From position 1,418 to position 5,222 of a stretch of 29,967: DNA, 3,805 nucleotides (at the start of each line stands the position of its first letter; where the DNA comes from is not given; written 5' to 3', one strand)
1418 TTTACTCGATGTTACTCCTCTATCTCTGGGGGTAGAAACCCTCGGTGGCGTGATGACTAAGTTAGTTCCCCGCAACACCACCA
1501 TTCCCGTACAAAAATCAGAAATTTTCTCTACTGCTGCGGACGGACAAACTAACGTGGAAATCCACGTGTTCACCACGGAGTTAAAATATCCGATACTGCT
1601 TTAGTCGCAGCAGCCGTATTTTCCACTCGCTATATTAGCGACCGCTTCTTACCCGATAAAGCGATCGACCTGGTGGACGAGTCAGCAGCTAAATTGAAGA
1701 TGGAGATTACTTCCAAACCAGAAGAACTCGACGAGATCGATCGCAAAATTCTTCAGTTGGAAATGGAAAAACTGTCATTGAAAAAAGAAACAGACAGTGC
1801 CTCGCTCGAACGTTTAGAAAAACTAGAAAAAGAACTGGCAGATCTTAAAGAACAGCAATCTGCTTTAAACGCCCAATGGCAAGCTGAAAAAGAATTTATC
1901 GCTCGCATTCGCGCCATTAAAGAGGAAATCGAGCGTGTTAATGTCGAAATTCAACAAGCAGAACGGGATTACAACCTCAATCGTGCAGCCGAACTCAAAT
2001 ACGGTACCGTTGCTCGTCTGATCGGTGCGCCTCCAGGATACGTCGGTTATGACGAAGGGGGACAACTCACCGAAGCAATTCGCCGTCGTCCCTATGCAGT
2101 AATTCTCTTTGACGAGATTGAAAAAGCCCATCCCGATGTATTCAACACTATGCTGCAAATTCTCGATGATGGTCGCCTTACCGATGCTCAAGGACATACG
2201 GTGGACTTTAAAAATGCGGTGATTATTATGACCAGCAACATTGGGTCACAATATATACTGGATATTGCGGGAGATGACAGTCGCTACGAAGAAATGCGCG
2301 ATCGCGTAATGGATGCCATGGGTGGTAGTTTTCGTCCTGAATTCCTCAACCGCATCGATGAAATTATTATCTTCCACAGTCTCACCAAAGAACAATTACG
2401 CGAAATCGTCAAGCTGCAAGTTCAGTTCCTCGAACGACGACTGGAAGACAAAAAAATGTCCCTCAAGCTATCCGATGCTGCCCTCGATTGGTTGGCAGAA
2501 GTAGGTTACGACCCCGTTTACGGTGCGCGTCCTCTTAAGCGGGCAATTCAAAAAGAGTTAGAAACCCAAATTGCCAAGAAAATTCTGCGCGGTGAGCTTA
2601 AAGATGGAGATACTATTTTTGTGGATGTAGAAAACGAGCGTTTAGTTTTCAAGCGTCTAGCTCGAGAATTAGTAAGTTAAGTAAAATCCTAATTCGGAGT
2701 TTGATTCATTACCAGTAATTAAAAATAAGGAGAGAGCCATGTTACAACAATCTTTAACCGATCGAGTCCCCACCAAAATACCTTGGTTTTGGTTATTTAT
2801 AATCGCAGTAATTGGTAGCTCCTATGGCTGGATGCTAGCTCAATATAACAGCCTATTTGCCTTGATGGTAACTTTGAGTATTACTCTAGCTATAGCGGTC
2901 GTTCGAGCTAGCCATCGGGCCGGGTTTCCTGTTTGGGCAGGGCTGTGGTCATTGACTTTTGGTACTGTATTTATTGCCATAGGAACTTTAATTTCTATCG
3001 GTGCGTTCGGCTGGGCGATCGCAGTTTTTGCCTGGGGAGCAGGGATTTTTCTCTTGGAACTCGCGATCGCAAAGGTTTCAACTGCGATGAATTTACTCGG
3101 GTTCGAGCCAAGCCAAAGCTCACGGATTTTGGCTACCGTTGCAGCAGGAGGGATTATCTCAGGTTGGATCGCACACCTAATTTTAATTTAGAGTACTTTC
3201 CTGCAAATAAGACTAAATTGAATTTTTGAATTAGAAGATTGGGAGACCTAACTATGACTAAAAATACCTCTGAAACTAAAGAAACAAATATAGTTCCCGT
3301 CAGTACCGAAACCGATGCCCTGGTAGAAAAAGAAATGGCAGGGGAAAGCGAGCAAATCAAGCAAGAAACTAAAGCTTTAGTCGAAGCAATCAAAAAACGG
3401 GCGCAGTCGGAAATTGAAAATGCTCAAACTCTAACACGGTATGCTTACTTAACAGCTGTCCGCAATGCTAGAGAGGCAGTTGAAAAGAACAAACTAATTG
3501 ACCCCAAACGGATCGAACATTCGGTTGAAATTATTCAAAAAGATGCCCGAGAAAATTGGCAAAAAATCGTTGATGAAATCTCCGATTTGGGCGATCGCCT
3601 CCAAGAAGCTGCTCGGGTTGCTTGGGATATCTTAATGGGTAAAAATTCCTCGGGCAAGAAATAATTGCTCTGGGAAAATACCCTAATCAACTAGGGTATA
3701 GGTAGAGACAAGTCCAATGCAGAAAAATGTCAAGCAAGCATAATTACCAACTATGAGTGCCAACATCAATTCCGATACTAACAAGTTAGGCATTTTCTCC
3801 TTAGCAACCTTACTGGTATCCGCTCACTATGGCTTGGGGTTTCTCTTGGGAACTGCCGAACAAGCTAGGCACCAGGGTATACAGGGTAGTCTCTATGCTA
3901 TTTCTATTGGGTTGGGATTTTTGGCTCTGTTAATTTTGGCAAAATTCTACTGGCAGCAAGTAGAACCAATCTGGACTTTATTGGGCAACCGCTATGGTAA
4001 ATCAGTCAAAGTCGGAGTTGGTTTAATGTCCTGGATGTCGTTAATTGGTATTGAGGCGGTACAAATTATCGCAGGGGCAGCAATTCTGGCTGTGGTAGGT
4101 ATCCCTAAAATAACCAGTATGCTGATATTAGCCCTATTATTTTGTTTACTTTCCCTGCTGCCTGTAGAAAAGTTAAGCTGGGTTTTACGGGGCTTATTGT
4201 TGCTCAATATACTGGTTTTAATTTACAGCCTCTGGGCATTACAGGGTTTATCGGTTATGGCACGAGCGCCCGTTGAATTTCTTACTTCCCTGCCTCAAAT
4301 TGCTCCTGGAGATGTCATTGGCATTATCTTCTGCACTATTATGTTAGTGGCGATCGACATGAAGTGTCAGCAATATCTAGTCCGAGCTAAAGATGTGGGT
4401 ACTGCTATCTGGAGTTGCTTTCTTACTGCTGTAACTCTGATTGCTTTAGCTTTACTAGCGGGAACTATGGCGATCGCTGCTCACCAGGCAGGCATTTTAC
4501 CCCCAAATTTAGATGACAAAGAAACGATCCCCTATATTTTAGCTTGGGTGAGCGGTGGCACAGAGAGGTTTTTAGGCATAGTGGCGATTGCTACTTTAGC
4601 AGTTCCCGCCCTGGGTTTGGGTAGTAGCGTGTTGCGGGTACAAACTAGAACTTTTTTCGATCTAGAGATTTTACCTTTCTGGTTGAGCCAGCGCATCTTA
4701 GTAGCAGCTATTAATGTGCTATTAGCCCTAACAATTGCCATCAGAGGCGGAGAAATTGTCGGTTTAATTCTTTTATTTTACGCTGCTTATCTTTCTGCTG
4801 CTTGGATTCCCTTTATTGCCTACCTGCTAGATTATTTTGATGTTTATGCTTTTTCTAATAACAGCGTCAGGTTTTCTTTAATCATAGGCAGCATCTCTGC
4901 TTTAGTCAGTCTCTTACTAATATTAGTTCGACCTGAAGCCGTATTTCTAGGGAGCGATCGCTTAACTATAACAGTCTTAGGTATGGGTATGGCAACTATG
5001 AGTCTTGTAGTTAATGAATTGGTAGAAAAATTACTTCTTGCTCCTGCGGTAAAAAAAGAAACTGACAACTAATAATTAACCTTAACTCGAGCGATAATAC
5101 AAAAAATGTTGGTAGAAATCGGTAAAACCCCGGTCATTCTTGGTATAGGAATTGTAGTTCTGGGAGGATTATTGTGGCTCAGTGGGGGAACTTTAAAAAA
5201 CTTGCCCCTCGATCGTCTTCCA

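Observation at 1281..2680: Head-to-tail mosaic of dnaK and clpB fragments with an in-frame ~150-codon deletion in clpB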

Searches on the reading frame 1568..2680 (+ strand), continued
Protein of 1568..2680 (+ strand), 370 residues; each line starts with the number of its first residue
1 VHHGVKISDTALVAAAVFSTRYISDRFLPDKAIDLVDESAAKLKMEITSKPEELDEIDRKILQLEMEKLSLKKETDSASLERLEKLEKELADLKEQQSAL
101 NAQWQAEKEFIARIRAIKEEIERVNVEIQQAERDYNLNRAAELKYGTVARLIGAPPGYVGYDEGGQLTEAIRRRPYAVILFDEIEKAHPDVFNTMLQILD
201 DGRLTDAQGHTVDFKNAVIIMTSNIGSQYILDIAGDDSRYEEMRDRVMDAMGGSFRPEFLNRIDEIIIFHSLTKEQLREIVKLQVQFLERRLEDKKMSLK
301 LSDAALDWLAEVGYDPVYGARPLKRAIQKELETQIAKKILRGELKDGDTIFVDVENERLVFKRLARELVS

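Call 23: find_encoding_contigs(protein=P0241, flank=10000, max_places=2)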
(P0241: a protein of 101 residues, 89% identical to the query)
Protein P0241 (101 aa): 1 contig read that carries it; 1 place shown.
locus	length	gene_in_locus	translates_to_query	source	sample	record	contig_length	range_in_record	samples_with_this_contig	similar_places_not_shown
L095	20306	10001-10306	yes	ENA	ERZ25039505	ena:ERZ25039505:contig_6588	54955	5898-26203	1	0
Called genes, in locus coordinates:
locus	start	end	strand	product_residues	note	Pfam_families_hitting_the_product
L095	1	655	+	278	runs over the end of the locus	PF00005:ABC_tran, PF13304:AAA_21 (faint)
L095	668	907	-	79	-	-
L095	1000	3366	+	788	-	PF02687:FtsX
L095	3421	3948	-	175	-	PF12796:Ank_2, PF13606:Ank_3 (faint), PF13857:Ank_5 (faint), PF00023:Ank (weak), PF13637:Ank_4 (weak), PF12796:Ank_2 (weak)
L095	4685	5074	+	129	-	-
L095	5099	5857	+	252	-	PF01135:PCMT, PF00398:RrnaAD, PF13649:Methyltransf_25 (weak)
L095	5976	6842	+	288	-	PF10938:YfdX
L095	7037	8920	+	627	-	PF00012:HSP70, PF06723:MreB_Mbl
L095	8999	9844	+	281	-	PF00226:DnaJ, PF01556:DnaJ_C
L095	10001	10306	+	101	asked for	PF13591:MerR_2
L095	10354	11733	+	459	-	PF02861:Clp_N, PF05621:TniB (faint), PF13191:AAA_16 (weak), PF23569:NBD_SMAX1, PF00004:AAA, PF17871:AAA_lid_9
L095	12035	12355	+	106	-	PF07724:AAA_2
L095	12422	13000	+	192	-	PF07724:AAA_2, PF10431:ClpB_D2-small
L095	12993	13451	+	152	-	PF00571:CBS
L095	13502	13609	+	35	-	-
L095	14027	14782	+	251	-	PF05239:PRC (faint)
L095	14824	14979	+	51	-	-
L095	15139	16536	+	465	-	PF14706:Tnp_DNA_bind, PF02281:Dimer_Tnp_Tn5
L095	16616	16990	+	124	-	PF13546:DDE_5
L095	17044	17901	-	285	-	PF16177:ACAS_N, PF00501:AMP-binding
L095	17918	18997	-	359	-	PF00124:Photo_RC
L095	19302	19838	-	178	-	PF03734:YkuD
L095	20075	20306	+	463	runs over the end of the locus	PF13006:Nterm_IS4, PF01609:DDE_Tnp_1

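Call 24: find_encoding_contigs(protein=P0295, flank=10000, max_places=2)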
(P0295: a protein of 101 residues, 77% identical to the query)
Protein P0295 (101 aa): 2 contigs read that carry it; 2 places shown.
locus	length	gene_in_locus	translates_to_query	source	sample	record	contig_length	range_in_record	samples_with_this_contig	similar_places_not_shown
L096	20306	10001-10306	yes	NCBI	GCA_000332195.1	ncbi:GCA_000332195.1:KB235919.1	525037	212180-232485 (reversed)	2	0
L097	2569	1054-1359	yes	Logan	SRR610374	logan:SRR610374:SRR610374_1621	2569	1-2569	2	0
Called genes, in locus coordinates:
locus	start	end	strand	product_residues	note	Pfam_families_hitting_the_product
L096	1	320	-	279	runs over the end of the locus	PF06051:DUF928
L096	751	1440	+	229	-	-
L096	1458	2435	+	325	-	PF08852:DUF1822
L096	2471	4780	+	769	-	PF12770:CHAT, PF05226:CHASE2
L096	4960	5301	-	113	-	-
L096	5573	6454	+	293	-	PF01435:Peptidase_M48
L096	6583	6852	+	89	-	-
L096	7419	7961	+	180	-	-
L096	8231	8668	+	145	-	PF00011:HSP20, PF17886:ArsA_HSP20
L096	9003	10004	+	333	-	PF00226:DnaJ, PF01556:DnaJ_C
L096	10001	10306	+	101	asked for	PF13591:MerR_2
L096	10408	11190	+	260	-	PF05239:PRC (faint)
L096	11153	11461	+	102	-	PF00595:PDZ, PF13180:PDZ_2, PF17820:PDZ_6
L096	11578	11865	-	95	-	-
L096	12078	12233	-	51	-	-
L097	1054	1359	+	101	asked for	PF13591:MerR_2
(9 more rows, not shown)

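Call 25: find_encoding_contigs(protein=P0242, flank=10000, max_places=4)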
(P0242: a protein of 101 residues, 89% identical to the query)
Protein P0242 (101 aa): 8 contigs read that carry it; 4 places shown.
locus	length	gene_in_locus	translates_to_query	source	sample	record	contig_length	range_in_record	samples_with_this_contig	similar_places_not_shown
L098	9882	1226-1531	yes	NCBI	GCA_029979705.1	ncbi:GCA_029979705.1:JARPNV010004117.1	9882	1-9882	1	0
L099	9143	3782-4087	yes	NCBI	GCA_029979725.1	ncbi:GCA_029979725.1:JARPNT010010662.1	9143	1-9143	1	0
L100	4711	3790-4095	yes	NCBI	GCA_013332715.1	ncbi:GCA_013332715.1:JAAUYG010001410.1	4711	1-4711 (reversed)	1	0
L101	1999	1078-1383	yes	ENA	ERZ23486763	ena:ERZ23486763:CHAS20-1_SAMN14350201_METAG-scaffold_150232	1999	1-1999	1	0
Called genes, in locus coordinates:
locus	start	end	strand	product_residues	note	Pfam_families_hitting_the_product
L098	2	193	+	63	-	?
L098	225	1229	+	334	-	PF00226:DnaJ, PF01556:DnaJ_C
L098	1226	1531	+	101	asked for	PF13591:MerR_2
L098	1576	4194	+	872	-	PF02861:Clp_N, PF13191:AAA_16 (weak), PF00004:AAA, PF17871:AAA_lid_9, PF00004:AAA, PF07724:AAA_2, PF07728:AAA_5, PF10431:ClpB_D2-small, +8 more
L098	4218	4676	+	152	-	PF00571:CBS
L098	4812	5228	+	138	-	-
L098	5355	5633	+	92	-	PF05239:PRC (weak)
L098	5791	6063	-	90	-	-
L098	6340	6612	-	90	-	-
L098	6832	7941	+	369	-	PF00005:ABC_tran, PF17912:OB_MalK, PF08402:TOBE_2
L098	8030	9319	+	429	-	PF01547:SBP_bac_1, PF13416:SBP_bac_8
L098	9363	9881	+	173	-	?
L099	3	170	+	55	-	?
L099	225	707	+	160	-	-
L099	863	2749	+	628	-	PF00012:HSP70, PF06723:MreB_Mbl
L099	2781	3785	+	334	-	PF00226:DnaJ, PF01556:DnaJ_C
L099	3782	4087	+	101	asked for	PF13591:MerR_2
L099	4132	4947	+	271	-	PF02861:Clp_N, PF13191:AAA_16 (faint), PF00004:AAA (faint), PF23569:NBD_SMAX1 (weak)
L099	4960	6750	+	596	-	PF17871:AAA_lid_9, PF00158:Sigma54_activat (weak), PF00004:AAA, PF07724:AAA_2, PF07728:AAA_5, PF10431:ClpB_D2-small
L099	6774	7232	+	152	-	PF00571:CBS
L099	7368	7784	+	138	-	-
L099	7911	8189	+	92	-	PF05239:PRC (weak)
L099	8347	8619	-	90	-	-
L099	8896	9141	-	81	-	?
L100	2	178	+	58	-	?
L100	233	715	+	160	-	-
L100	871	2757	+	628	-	PF00012:HSP70, PF06723:MreB_Mbl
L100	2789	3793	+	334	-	PF00226:DnaJ, PF01556:DnaJ_C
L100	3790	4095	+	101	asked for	PF13591:MerR_2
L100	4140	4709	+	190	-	?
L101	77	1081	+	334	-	PF00226:DnaJ, PF01556:DnaJ_C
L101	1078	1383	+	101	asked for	PF13591:MerR_2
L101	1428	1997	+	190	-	?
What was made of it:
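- L098, L100, L101 and L095 have the same order (calls 23, 25).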

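Call 31: search_protein_families(library=ncbifam, proteins=[window:1568-2680:+], max_evalue=0.01)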
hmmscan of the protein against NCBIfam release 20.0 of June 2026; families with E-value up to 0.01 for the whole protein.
window:1568-2680:+ (370 aa): 11 families
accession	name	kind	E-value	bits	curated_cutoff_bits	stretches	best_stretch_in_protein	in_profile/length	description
TIGR03346.1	chaperone_ClpB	equivalog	2.2e-166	555.6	1232.1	2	147-362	639-853/853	ATP-dependent chaperone ClpB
NF008118.0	PRK10865.1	equivalog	1.5e-133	446.5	1417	2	148-361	643-855/857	ATP-dependent chaperone ClpB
NF033606.1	heat_AAA_ClpK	exception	9.9e-92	308.3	1900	2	146-363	686-909/949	heat shock survival AAA family ATPase ClpK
TIGR02639.1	ClpA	equivalog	5.6e-91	305.9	993.15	2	147-353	528-733/734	ATP-dependent Clp protease ATP-binding subunit ClpA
NF033607.0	disagg_AAA_ClpG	exception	2.4e-88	297.2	1900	2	145-351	664-873/932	AAA family protein disaggregase ClpG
TIGR03345.1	VI_ClpV1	equivalog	9.2e-86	288.9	884.95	2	147-344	640-840/852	type VI secretion system ATPase TssH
NF008263.0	PRK11034.1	equivalog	4.5e-71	239.8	1350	1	2-360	368-741/758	ATP-dependent Clp protease ATP-binding subunit ClpA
TIGR04527.1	mycoplas_twoTM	subfamily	0.0011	18.7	125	1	23-129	59-160/248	MG_279/MG_280 family protein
NF003745.1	PRK05342.1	equivalog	0.0033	16.4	359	1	255-331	296-376/418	ATP-dependent Clp protease ATP-binding subunit ClpX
TIGR03007.1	pepcterm_ChnLen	equivalog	0.0041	15.4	278.85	0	35-140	258-369/498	XrtA system polysaccharide chain length determinant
TIGR04211.1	SH3_and_anchor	equivalog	0.0065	16.1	65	0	37-136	65-163/198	TIGR04211 family SH3 domain-containing protein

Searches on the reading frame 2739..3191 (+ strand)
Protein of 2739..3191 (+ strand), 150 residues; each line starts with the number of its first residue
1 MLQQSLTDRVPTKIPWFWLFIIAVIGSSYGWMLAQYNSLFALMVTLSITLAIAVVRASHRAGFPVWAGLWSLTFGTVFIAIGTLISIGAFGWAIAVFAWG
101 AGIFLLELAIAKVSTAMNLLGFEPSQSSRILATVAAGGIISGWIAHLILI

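Call 7: search_protein_families(library=pfam, proteins=[window:2739-3191:+], max_evalue=0.01)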
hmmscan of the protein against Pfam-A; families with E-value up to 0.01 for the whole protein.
window:2739-3191:+ (150 aa): 0 families

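Call 10: find_encoding_contigs(protein=window:2739-3191:+, flank=10000, max_places=10)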
Protein window:2739-3191:+ (150 aa): 7 contigs read that carry it; 6 places shown.
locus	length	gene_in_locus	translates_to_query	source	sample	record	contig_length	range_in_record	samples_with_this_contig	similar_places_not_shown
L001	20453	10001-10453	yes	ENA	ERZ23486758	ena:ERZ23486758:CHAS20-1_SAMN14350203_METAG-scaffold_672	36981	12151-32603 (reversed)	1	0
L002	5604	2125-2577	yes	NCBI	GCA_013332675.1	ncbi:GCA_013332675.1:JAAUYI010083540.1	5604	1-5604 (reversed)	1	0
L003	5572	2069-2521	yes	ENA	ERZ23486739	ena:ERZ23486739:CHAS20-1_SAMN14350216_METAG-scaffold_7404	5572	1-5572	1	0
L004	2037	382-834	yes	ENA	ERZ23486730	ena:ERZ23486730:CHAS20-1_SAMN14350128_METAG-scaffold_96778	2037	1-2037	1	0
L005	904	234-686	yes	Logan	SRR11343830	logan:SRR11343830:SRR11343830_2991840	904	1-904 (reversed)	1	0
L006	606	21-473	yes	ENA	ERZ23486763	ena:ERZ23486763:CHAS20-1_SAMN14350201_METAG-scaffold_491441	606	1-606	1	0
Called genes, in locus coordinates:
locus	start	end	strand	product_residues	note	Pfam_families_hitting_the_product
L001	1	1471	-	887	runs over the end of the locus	-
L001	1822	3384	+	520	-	PF19530:Ndh2_N, PF00361:Proton_antipo_M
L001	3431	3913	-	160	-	PF01467:CTP_transf_like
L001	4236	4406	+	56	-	-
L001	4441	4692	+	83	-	PF16261:DUF4915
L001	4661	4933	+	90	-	-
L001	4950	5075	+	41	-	-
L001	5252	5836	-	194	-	PF05685:Uma2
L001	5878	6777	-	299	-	PF00520:Ion_trans, PF07885:Ion_trans_2, PF17655:IRK_C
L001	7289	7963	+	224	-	PF01385:OrfB_IS605 (weak), PF07282:Cas12f1-like_TNB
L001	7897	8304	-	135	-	-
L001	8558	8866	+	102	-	PF00012:HSP70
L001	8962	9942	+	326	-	PF07724:AAA_2, PF07728:AAA_5, PF10431:ClpB_D2-small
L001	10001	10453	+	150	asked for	-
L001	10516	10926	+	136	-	-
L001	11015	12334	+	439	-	-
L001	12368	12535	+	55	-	PF11146:DUF2905 (weak)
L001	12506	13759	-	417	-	-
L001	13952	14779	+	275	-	PF01113:DapB_N, PF05173:DapB_C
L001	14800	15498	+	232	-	-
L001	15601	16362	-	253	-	-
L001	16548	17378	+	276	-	PF02517:Rce1-like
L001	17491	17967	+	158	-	PF05618:RimB-like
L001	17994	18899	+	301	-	PF18030:Rimk_N, PF14397:ATPgrasp_ST (faint), PF02655:ATP-grasp_3, PF08443:RimK, PF02955:GSH-S_ATP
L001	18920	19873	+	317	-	PF24827:AstE_AspA_cat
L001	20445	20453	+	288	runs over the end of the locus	PF04389:Peptidase_M28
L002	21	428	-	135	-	-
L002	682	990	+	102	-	PF00012:HSP70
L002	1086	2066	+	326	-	PF07724:AAA_2, PF07728:AAA_5, PF10431:ClpB_D2-small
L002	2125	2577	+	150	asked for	-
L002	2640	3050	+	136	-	-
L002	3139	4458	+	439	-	-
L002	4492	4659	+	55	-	PF11146:DUF2905 (weak)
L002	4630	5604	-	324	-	?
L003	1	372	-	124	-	?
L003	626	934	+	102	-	PF00012:HSP70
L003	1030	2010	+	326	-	PF07724:AAA_2, PF07728:AAA_5, PF10431:ClpB_D2-small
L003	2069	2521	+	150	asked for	-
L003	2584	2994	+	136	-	-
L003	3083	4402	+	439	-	-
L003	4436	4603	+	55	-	PF11146:DUF2905 (weak)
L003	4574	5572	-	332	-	?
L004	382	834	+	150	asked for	-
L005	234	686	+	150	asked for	-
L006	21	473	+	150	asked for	-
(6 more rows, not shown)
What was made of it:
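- L101 and L006 both come from ERZ23486763 (calls 10, 25).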

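Call 31: search_protein_families(library=ncbifam, proteins=[window:2739-3191:+], max_evalue=0.01)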
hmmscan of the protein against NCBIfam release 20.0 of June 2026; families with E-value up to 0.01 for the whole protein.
window:2739-3191:+ (150 aa): 0 families

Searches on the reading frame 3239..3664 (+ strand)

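Call 7: search_protein_families(library=pfam, proteins=[window:3239-3664:+], max_evalue=0.01)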
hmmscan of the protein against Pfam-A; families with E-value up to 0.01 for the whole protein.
window:3239-3664:+ (141 aa): 1 family
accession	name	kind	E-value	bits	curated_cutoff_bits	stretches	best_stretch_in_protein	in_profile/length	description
PF24075.1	DUF7367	-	0.0094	16.9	27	0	44-105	15-75/101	Domain of unknown function (DUF7367)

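Call 31: search_protein_families(library=ncbifam, proteins=[window:3239-3664:+], max_evalue=0.01)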
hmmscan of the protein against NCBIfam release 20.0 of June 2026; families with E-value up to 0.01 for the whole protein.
window:3239-3664:+ (141 aa): 0 families

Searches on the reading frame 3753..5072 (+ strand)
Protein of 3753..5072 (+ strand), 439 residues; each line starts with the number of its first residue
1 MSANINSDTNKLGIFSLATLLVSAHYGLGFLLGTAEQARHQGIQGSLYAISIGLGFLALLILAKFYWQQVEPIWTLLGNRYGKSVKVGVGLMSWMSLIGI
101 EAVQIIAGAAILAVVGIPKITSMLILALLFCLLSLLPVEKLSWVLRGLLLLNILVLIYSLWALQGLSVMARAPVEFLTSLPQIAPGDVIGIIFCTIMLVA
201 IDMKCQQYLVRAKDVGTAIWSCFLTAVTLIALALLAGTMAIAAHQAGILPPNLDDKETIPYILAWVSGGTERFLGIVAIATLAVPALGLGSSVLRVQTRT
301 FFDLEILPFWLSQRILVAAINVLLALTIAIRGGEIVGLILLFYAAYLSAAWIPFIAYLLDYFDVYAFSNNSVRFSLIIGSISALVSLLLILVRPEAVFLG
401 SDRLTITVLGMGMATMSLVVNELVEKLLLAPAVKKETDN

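Call 7: search_protein_families(library=pfam, proteins=[window:3753-5072:+], max_evalue=0.01)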
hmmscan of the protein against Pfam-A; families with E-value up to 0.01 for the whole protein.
window:3753-5072:+ (439 aa): 0 families

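Call 19: find_related_loci(query=window:3753-5072:+, collection=metagenome_contigs, flank=10000)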
Query window:3753-5072:+ (439 aa) in metagenome_contigs; peptide patterns used: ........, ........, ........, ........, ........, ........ (x = any residue, [..] = any of these).
88 stretches matched a pattern; 6 encode a relative of the query (tblastn E <= 1e-3); 6 distinct loci.
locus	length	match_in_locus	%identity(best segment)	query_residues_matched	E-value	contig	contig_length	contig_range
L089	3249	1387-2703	84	1-439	0e+0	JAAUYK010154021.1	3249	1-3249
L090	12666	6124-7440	71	1-439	0e+0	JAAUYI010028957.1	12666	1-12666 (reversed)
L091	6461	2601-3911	74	1-439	0e+0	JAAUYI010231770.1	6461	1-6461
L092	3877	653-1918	73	1-422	7e-180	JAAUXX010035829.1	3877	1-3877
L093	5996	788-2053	72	1-422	3e-173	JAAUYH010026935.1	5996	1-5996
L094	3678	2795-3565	93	1-258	1e-137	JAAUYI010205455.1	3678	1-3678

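Call 31: search_protein_families(library=ncbifam, proteins=[window:3753-5072:+], max_evalue=0.01)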
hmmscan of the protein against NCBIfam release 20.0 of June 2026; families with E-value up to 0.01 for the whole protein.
window:3753-5072:+ (439 aa): 0 families
